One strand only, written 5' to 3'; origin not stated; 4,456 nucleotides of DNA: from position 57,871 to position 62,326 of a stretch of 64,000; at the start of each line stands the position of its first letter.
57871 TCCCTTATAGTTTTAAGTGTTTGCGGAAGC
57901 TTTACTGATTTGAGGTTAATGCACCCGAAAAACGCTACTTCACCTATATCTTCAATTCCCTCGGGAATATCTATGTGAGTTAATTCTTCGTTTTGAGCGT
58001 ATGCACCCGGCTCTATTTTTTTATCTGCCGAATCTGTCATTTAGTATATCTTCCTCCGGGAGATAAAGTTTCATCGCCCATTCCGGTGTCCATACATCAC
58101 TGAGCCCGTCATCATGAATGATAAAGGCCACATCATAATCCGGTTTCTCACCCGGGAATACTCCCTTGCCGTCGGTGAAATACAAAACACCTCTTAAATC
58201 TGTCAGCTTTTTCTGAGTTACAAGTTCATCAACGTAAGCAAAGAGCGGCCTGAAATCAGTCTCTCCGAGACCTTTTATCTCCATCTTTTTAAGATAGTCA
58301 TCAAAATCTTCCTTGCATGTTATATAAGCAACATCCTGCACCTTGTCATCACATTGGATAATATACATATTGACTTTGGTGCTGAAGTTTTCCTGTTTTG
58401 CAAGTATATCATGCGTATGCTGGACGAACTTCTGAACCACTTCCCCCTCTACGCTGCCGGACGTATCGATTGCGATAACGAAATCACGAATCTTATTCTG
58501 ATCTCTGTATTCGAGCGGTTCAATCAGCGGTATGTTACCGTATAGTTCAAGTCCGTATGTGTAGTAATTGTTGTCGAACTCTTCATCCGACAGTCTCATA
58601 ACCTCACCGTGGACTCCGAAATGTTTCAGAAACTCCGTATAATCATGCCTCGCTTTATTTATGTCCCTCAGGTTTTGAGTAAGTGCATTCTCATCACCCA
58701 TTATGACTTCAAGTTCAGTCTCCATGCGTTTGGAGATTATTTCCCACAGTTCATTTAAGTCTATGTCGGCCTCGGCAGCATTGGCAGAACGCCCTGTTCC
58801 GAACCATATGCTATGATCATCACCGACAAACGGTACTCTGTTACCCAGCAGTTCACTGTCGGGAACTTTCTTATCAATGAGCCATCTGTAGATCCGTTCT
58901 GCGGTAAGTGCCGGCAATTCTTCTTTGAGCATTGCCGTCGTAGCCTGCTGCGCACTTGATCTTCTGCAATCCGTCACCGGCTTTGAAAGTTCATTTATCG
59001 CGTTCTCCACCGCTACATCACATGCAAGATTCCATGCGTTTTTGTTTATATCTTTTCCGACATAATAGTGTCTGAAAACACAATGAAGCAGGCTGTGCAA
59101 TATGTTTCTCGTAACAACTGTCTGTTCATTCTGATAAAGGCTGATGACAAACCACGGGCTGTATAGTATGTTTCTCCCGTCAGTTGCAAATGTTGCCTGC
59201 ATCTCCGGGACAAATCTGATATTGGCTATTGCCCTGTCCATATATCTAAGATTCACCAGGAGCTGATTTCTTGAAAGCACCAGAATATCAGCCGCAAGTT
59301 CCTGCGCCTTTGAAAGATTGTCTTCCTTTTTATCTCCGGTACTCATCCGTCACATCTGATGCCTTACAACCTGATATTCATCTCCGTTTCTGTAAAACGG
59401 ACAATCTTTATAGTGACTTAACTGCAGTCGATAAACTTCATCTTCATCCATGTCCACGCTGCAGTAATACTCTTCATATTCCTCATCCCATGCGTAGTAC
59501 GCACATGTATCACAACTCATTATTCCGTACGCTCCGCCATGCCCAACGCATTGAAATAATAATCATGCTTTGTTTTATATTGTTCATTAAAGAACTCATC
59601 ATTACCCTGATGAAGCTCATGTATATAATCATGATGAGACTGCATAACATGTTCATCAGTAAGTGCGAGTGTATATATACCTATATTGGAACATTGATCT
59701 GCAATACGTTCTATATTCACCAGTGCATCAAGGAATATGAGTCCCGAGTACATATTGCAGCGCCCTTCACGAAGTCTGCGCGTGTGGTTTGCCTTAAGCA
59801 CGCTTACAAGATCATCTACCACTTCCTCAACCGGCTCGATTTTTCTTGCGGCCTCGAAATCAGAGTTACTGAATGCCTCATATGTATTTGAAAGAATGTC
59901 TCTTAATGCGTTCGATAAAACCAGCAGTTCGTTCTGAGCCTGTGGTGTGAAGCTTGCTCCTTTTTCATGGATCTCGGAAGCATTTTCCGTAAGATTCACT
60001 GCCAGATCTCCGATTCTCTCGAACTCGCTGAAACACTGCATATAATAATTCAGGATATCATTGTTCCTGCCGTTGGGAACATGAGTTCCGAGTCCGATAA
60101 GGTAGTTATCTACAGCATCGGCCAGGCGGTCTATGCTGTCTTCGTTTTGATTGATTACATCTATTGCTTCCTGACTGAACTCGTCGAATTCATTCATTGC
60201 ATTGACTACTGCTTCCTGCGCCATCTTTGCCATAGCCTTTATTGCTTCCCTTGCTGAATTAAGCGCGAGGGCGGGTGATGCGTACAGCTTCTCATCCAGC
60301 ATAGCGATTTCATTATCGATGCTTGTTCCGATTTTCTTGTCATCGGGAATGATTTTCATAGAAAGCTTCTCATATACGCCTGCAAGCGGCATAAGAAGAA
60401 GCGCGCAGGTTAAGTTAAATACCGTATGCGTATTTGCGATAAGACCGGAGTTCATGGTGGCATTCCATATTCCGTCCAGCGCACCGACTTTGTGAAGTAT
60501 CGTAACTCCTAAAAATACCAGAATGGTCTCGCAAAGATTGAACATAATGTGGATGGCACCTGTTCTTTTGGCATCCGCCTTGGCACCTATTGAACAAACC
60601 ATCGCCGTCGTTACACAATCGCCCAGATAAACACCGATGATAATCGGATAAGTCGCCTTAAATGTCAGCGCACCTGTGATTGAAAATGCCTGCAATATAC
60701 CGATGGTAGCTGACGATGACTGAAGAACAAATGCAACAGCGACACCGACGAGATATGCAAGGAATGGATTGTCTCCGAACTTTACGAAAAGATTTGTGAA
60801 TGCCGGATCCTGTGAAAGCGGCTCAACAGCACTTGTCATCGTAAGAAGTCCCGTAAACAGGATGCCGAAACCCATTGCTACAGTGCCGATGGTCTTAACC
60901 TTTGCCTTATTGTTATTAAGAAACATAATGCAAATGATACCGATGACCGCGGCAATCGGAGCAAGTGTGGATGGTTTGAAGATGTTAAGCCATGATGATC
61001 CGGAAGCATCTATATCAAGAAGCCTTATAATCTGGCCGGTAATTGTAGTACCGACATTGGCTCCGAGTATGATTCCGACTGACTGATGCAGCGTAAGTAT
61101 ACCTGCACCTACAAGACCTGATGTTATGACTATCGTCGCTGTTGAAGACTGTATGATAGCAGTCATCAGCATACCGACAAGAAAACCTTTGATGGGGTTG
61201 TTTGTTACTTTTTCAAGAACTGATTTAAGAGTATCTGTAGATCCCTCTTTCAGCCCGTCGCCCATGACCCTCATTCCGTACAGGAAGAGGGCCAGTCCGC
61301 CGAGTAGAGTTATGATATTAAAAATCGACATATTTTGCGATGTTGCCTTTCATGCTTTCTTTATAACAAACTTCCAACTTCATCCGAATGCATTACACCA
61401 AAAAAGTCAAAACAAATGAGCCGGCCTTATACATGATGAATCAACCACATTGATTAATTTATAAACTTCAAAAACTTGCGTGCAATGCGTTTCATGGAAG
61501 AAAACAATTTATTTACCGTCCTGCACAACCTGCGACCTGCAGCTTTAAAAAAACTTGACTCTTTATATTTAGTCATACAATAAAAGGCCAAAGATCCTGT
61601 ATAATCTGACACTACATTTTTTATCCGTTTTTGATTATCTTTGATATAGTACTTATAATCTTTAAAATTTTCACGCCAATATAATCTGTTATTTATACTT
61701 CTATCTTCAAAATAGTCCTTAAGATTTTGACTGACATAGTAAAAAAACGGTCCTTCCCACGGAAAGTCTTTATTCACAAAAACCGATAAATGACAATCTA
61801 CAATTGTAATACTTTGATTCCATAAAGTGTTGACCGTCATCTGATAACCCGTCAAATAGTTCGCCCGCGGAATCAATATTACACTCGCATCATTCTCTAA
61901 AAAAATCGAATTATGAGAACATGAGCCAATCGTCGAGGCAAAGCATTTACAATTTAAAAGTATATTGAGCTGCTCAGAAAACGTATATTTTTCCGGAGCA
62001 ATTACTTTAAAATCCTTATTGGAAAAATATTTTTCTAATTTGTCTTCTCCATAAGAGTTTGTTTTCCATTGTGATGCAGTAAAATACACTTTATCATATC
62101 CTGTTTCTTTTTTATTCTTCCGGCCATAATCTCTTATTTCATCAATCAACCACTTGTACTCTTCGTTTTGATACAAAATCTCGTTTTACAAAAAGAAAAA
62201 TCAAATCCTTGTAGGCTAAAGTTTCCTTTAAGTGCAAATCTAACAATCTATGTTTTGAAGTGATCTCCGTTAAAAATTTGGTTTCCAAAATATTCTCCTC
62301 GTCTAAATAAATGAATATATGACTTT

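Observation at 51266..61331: Eight translationally coupled minus-strand genes with unrelated-looking functions: a candidate undescribed module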

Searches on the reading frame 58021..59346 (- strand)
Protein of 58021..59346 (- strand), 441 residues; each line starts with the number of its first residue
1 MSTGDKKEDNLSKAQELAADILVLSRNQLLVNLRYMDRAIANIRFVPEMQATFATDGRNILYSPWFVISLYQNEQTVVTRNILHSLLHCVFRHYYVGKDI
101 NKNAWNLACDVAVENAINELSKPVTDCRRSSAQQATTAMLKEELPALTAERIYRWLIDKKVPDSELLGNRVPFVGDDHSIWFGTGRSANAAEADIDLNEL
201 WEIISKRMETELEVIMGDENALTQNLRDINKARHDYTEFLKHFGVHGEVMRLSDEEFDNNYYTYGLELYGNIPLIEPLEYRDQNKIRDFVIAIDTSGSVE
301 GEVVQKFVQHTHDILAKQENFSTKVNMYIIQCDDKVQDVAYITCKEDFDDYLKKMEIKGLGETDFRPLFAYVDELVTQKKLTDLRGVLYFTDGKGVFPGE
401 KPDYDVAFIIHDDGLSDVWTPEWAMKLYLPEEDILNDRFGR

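Call 3: search_protein_families(library=pfam, proteins=[window:58021-59346:-], max_evalue=0.01)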
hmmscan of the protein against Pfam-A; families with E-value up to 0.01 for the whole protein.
window:58021-59346:- (441 aa): 4 families
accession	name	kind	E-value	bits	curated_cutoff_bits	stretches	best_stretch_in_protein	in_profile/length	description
PF09967.15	DUF2201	-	7.8e-13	49.1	26.4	1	290-424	2-117/123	VWA-like domain (DUF2201)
PF13203.12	DUF2201_N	-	2.1e-10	41.1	23.2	1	51-172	36-135/271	Putative metallopeptidase domain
PF00092.34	VWA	-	0.00052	20.7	23.8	1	288-372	1-88/174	von Willebrand factor type A domain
PF13519.12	VWA_2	-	0.0023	19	27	1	290-393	2-106/107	von Willebrand factor type A domain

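Call 4: search_protein_families(library=ncbifam, proteins=[window:58021-59346:-], max_evalue=0.01)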
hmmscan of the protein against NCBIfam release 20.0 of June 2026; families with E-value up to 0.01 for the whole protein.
window:58021-59346:- (441 aa): 0 families

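Call 22: search_protein_families(library=padloc, proteins=[window:58021-59346:-], max_evalue=0.01)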
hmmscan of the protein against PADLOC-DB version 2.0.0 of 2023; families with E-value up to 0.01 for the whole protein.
window:58021-59346:- (441 aa): 0 families

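Call 23: search_protein_families(library=phrogs, proteins=[window:58021-59346:-], max_evalue=0.001)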
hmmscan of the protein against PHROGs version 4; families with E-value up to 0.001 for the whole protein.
window:58021-59346:- (441 aa): 1 family
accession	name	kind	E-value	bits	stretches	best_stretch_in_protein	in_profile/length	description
phrog_1314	-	DNA, RNA and nucleotide metabolism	4.7e-41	142.2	1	15-423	8-384/394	HNH endonuclease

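Call 25: search_solved_structures(query=window:58021-59346:-, max_evalue=0.1)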
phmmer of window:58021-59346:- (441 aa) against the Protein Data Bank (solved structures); distinct sequences matched with E-value up to 0.1: 0.
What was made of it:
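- Tried and rejected: V has no hits (call 25).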

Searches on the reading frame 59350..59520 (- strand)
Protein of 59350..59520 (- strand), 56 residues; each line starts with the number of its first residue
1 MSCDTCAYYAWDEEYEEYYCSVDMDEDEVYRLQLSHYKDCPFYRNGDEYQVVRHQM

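Call 3: search_protein_families(library=pfam, proteins=[window:59350-59520:-], max_evalue=0.01)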
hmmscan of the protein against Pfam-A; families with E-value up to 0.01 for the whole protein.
window:59350-59520:- (56 aa): 1 family
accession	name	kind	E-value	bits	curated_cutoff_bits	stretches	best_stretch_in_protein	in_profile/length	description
PF20076.4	DUF6472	-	7.3e-25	87.4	27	1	2-56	3-57/57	Domain of unknown function (DUF6472)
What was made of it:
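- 59350..59520 (-): Unit 1b: DUF6472 small Cys-rich acidic protein (56 aa). Pfam DUF6472 7e-25 (call 3).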

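Call 4: search_protein_families(library=ncbifam, proteins=[window:59350-59520:-], max_evalue=0.01)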
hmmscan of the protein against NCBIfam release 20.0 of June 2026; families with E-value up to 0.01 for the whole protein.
window:59350-59520:- (56 aa): 0 families

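Call 22: search_protein_families(library=padloc, proteins=[window:59350-59520:-], max_evalue=0.01)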
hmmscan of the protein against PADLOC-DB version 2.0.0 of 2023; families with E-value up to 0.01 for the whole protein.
window:59350-59520:- (56 aa): 0 families

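Call 23: search_protein_families(library=phrogs, proteins=[window:59350-59520:-], max_evalue=0.001)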
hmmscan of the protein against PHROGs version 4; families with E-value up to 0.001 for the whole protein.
window:59350-59520:- (56 aa): 0 families

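Call 55: find_homologous_proteins(query=window:59350-59520:-, max_evalue=0.001)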
Query window:59350-59520:- (56 aa): 69 proteins with E <= 0.001 among 69 candidates.
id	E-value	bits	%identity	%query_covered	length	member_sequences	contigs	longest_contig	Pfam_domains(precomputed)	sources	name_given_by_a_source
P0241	4.8e-27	110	82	100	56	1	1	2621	PF20076.5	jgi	-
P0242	4.1e-26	107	80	100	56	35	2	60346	PF20076.5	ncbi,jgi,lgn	-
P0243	2.3e-25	105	79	100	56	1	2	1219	PF20076.5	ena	-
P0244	1.7e-23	99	79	100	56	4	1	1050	PF20076.5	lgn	-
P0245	2.7e-19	86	72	96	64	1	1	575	PF20076.5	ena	-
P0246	3.4e-19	85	70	100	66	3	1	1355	PF20076.5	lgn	-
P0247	4.8e-19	85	71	98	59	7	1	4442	PF20076.5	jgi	jgi:hypothetical protein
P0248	6.9e-19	84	71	100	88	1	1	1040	PF20076.5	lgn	-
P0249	1.5e-18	83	71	100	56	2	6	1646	PF20076.5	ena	-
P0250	3.0e-18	82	68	100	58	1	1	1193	PF20076.5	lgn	-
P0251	3.4e-18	82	65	98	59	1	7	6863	PF20076.5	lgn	-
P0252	4.5e-18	82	70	96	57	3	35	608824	PF20076.5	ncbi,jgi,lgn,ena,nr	ncbi:MAG: hypothetical protein IKG08_07955 [Eubacterium sp.]|nr:hypothetical protein [Eubacterium sp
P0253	6.4e-18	81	66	95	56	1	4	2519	PF20076.5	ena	-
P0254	7.2e-18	81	70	96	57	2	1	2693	PF20076.5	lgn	-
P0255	7.5e-18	81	68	100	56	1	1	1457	PF20076.5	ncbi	-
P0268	5.4e-17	78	66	100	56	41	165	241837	PF20076.5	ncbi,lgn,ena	-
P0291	2.3e-15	73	61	96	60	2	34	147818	PF20076.5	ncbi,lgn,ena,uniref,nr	ncbi:MAG: DUF6472 family protein [Bacillota bacterium]|uniref:DUF6472 domain-containing protein n=1 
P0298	1.3e-14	71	61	96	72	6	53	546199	PF20076.5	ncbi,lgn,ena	-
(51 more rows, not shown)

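Call 56: find_encoding_contigs(protein=P0252, flank=4000, max_places=2)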
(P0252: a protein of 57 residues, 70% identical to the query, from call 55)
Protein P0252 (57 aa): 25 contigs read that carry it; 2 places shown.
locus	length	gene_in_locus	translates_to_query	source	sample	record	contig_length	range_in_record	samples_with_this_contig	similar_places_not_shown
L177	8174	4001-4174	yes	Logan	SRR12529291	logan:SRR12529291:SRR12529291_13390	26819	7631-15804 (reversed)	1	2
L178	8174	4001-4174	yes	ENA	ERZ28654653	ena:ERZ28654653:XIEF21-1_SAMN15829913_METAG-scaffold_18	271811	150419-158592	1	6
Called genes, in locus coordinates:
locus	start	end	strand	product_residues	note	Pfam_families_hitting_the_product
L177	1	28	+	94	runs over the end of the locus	PF00936:BMC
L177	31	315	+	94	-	PF03319:EutN_CcmL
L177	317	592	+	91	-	PF03319:EutN_CcmL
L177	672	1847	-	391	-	PF00144:Beta-lactamase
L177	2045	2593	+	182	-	PF15731:MqsA_antitoxin, PF01381:HTH_3, PF12844:HTH_19 (weak), PF13560:HTH_31 (weak)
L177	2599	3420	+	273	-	-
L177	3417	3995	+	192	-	PF14199:DUF4317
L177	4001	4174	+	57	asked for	PF20076:DUF6472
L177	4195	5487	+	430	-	PF12773:DZR (faint), PF13240:Zn_Ribbon_1 (weak)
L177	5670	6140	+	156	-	PF04542:Sigma70_r2, PF08281:Sigma70_r4_2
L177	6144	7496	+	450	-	PF13490:zf-HC2, PF16107:DUF4825 (weak)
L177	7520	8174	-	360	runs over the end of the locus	PF01183:Glyco_hydro_25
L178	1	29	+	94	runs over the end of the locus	PF00936:BMC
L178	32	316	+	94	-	PF03319:EutN_CcmL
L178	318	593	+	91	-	PF03319:EutN_CcmL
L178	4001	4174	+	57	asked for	PF20076:DUF6472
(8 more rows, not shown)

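Call 57: find_encoding_contigs(protein=P0268, flank=4000, max_places=2)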
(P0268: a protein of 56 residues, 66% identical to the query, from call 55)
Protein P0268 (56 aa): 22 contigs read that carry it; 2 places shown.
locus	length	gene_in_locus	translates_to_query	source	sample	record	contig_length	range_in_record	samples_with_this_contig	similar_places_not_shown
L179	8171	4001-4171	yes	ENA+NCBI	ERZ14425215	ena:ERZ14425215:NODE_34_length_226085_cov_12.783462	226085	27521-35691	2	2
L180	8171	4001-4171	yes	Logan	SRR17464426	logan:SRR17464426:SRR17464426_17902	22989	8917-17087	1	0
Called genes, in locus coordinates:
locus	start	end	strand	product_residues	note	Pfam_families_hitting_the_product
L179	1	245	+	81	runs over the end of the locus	PF00886:Ribosomal_S16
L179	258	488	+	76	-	PF13083:KH_KhpA-B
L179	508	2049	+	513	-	PF01663:Phosphodiest (faint), PF01676:Metalloenzyme, PF06415:iPGM_N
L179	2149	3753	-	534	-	PF06418:CTP_synth_N, PF00117:GATase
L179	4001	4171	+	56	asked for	PF20076:DUF6472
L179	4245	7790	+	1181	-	PF01855:POR_N, PF17147:PFOR_II, PF01558:POR, PF10371:EKR, PF12838:Fer4_7 (weak), PF13183:Fer4_8 (faint), PF13187:Fer4_9 (faint), PF02775:TPP_enzyme_C, +1 more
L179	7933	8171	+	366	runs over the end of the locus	PF04616:Glyco_hydro_43 (weak)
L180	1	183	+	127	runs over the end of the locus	PF12670:DUF3792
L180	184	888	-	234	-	PF05857:TraX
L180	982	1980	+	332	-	PF01936:NYN, PF12872:OST-HTH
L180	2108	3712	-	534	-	PF06418:CTP_synth_N, PF00117:GATase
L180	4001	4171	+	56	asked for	PF20076:DUF6472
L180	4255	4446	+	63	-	PF00072:Response_reg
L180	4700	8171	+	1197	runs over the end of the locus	PF01855:POR_N, PF17147:PFOR_II, PF01558:POR, PF10371:EKR, PF13237:Fer4_10 (faint), PF12838:Fer4_7 (weak), PF13183:Fer4_8 (weak), PF02775:TPP_enzyme_C, +1 more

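Call 58: find_encoding_contigs(protein=P0291, flank=4000, max_places=2)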
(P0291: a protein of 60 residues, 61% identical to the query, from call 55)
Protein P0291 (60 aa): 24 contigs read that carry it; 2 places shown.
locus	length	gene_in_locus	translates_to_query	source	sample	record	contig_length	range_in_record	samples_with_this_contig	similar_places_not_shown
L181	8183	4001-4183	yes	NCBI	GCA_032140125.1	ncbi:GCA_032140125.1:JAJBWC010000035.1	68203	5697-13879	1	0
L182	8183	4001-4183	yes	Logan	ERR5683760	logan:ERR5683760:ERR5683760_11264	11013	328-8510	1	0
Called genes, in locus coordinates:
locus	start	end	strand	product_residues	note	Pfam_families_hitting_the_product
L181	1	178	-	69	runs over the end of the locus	PF05979:DUF896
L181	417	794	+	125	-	PF01880:Desulfoferrodox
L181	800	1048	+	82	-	-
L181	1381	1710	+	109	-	-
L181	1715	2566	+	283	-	PF00588:SpoU_methylase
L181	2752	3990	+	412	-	PF00375:SDF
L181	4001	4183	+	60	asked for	PF20076:DUF6472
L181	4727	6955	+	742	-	PF03477:ATP-cone, PF13597:NRDD, PF01228:Gly_radical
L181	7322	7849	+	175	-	PF13353:Fer4_12, PF04055:Radical_SAM (weak)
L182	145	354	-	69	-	PF05979:DUF896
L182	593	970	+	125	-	PF01880:Desulfoferrodox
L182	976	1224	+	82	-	-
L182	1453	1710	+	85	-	-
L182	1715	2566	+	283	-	PF00588:SpoU_methylase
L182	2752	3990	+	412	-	PF00375:SDF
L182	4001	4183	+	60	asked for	PF20076:DUF6472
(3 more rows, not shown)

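Call 59: find_encoding_contigs(protein=P0298, flank=4000, max_places=2)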
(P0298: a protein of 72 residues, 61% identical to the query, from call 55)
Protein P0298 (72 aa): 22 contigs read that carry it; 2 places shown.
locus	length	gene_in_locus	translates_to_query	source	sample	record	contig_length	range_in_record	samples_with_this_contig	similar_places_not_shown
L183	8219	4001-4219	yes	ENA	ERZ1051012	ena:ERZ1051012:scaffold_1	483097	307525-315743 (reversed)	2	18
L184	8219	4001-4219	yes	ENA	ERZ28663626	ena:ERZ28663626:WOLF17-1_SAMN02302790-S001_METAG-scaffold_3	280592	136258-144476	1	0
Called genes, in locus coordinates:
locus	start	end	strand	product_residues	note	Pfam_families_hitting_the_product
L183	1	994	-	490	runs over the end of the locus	PF01276:OKR_DC_1, PF00155:Aminotran_1_2 (weak), PF00266:Aminotran_5 (weak), PF01041:DegT_DnrJ_EryC1 (weak), PF01053:Cys_Met_Meta_PP (weak), PF03711:OKR_DC_1_C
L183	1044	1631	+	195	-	PF13302:Acetyltransf_3, PF00583:Acetyltransf_1, PF13420:Acetyltransf_4 (weak)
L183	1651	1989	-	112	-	PF13205:Big_5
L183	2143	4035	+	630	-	PF06480:FtsH_ext (weak), PF06068:TIP49 (weak), PF05496:RuvB_N (faint), PF13191:AAA_16 (faint), PF00004:AAA, PF07728:AAA_5 (weak), PF17862:AAA_lid_3, PF01434:Peptidase_M41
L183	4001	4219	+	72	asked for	PF20076:DUF6472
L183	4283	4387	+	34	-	-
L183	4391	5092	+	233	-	PF00005:ABC_tran, PF02463:SMC_N (faint), PF13304:AAA_21 (faint)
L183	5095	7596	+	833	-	PF02687:FtsX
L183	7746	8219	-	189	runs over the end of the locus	PF00301:Rubredoxin, PF21349:RUBY_RBDX (faint), PF02915:Rubrerythrin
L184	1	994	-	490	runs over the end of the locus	PF01276:OKR_DC_1, PF00155:Aminotran_1_2 (weak), PF00266:Aminotran_5 (weak), PF01041:DegT_DnrJ_EryC1 (weak), PF01053:Cys_Met_Meta_PP (weak), PF03711:OKR_DC_1_C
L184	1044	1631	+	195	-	PF13302:Acetyltransf_3, PF00583:Acetyltransf_1, PF13420:Acetyltransf_4 (weak)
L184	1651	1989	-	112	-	PF13205:Big_5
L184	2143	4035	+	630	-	PF06480:FtsH_ext (weak), PF06068:TIP49 (weak), PF05496:RuvB_N (faint), PF13191:AAA_16 (faint), PF00004:AAA, PF07728:AAA_5 (weak), PF17862:AAA_lid_3, PF01434:Peptidase_M41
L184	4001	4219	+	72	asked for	PF20076:DUF6472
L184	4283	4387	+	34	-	-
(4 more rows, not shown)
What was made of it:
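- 59350..59520 (-): Homologues in other genomes sit behind DUF4317, an SDF symporter and FtsH, or stand alone before PFOR (calls 55-59).
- DUF6472 has varied neighbours (calls 56-59).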

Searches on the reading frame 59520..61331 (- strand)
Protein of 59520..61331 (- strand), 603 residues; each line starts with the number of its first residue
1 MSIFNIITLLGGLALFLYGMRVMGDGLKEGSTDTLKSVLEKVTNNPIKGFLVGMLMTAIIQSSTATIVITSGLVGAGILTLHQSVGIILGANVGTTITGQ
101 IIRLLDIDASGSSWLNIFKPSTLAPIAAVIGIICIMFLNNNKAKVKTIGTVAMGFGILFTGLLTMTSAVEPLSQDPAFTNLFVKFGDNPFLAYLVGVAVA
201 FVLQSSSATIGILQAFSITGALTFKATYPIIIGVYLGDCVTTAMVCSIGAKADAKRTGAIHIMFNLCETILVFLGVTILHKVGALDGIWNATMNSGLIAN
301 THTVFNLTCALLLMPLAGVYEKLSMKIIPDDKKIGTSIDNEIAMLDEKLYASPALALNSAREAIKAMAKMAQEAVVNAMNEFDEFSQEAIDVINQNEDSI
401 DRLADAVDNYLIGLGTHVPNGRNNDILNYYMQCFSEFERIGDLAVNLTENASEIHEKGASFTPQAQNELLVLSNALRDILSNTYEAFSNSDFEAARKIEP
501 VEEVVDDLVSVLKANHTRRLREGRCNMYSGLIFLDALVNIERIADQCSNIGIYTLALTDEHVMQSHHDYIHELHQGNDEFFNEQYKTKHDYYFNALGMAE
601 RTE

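Call 3: search_protein_families(library=pfam, proteins=[window:59520-61331:-], max_evalue=0.01)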
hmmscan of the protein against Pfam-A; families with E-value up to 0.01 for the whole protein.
window:59520-61331:- (603 aa): 3 families
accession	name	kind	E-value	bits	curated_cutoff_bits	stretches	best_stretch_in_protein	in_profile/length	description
PF02690.20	Na_Pi_cotrans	-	2e-56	190.3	29.1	2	15-166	1-136/137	Na+/Pi-cotransporter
PF01895.24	PhoU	-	2.7e-20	73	23.5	2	472-551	4-86/89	PhoU domain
PF02811.25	PHP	-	0.0052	17.6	26.4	0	529-575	6-52/164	PHP domain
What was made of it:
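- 59520..61331 (-): Unit 1a: Na/Pi cotransporter fused to PhoU domains (603 aa, about 8 TM helices). Pfam Na_Pi_cotrans 2e-56 and PhoU 2.7e-20 (call 3).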

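Call 4: search_protein_families(library=ncbifam, proteins=[window:59520-61331:-], max_evalue=0.01)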
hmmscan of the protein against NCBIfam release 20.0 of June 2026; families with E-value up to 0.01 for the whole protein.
window:59520-61331:- (603 aa): 5 families
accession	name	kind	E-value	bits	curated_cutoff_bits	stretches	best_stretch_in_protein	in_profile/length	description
TIGR00704.1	NaPi_cotrn_rel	hypoth_equivalog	3.2e-57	194.5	210.1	1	6-330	4-307/308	Na/Pi-cotransporter II-related protein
NF037997.1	Na_Pi_symport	subfamily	1.9e-55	188.4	50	1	13-322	5-292/294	Na/Pi symporter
TIGR01013.1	2a58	subfamily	1.1e-19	70.7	306.15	2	40-104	33-97/456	sodium-dependent inorganic phosphate transporter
TIGR02135.1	phoU_full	equivalog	2.4e-16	60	130.25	1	357-551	7-200/212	phosphate signaling complex protein PhoU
NF008332.0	PRK11115.1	equivalog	6.3e-08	32.4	342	1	356-558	17-217/239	phosphate signaling complex protein PhoU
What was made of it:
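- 59520..61331 (-): NCBIfam Na_Pi_symport (call 4).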

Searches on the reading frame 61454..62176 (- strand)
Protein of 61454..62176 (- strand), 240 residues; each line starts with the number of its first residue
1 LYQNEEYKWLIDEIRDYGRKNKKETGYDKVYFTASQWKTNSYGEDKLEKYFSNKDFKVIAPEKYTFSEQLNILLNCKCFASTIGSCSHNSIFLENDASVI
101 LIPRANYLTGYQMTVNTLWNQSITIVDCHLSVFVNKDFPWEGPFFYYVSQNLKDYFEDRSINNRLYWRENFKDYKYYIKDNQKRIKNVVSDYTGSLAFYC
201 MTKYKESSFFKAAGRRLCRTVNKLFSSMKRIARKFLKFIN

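Call 3: search_protein_families(library=pfam, proteins=[window:61454-62176:-], max_evalue=0.01)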
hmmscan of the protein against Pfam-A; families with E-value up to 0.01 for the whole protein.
window:61454-62176:- (240 aa): 1 family
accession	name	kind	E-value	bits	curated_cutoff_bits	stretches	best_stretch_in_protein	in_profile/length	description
PF04577.19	Glyco_transf_61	-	3.2e-09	37.6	27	1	44-100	77-137/137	Glycosyltransferase 61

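Call 4: search_protein_families(library=ncbifam, proteins=[window:61454-62176:-], max_evalue=0.01)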
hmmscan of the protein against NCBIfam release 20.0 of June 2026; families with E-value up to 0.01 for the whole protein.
window:61454-62176:- (240 aa): 0 families
